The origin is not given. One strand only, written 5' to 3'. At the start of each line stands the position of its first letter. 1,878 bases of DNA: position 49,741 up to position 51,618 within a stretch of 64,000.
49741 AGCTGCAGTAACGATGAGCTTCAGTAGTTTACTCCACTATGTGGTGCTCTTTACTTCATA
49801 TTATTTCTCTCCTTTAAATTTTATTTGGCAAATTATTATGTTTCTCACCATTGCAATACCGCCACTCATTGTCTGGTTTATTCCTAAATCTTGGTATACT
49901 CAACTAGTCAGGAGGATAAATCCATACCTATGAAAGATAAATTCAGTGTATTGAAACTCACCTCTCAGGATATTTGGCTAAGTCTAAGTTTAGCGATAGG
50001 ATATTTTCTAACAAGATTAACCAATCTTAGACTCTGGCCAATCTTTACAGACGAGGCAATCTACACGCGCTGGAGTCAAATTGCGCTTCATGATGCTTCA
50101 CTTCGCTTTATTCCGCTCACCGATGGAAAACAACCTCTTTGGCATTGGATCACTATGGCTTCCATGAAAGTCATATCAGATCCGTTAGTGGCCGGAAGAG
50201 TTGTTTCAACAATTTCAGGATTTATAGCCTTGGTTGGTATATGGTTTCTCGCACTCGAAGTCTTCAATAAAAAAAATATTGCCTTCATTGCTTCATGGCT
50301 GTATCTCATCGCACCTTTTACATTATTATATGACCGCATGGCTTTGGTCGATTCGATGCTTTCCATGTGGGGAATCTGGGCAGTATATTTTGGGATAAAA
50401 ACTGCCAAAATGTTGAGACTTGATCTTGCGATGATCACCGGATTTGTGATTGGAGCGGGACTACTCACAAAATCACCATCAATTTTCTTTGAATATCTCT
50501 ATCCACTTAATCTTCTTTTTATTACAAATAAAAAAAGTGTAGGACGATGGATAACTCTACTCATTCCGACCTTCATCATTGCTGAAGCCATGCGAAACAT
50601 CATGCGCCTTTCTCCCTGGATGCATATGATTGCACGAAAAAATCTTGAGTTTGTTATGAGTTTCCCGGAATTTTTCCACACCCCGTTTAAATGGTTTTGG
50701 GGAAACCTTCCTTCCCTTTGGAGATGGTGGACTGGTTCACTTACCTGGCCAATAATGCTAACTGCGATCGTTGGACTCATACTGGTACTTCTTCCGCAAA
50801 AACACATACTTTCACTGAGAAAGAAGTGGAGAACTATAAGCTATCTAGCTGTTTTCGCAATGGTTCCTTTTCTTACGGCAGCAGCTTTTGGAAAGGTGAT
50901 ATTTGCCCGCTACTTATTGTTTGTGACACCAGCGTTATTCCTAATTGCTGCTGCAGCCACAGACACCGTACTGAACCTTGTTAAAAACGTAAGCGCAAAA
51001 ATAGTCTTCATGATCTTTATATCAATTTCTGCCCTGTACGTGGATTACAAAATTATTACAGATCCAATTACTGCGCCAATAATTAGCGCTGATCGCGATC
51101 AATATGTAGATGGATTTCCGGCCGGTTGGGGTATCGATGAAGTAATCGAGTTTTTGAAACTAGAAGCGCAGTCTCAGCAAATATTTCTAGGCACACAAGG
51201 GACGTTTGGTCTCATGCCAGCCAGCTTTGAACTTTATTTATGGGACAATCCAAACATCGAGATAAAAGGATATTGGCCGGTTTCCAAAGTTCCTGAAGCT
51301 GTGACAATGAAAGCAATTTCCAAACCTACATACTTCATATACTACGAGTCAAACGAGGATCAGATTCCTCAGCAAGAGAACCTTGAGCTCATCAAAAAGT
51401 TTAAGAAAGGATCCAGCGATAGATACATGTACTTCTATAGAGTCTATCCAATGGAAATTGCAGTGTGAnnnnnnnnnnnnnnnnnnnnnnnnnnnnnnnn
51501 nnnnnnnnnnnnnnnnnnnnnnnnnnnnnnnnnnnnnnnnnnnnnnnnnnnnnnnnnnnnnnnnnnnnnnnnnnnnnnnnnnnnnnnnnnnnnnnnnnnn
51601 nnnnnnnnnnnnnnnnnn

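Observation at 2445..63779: Hyper-expanded lipid-carrier-dependent glycosylation island: ~25 GT-C-like transferases plus ~6 polyprenyl-P-sugar synthases on one strand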

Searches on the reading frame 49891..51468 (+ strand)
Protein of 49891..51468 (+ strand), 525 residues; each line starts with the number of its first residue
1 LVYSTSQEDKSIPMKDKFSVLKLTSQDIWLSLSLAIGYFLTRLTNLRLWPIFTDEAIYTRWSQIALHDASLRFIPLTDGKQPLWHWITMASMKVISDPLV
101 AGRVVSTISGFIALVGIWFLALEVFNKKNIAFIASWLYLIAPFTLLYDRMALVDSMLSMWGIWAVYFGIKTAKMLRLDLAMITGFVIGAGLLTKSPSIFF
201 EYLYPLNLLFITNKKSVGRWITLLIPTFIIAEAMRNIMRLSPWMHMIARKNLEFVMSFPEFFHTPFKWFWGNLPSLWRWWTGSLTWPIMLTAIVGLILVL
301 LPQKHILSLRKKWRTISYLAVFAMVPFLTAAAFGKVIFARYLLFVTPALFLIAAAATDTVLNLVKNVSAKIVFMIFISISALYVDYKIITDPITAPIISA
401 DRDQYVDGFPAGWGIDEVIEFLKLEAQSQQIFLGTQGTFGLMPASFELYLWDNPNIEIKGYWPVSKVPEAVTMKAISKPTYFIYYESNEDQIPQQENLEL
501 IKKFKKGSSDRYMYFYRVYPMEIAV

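Call 6: search_protein_families(library=pfam, proteins=[window:49891-51468:+], max_evalue=0.01)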
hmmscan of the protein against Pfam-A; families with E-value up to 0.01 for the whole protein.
window:49891-51468:+ (525 aa): 1 family
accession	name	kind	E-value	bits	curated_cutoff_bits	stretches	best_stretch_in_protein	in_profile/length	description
PF13231.12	PMT_2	-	1.2e-11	45.5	26.1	1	82-217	4-139/160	Dolichyl-phosphate-mannose-protein mannosyltransferase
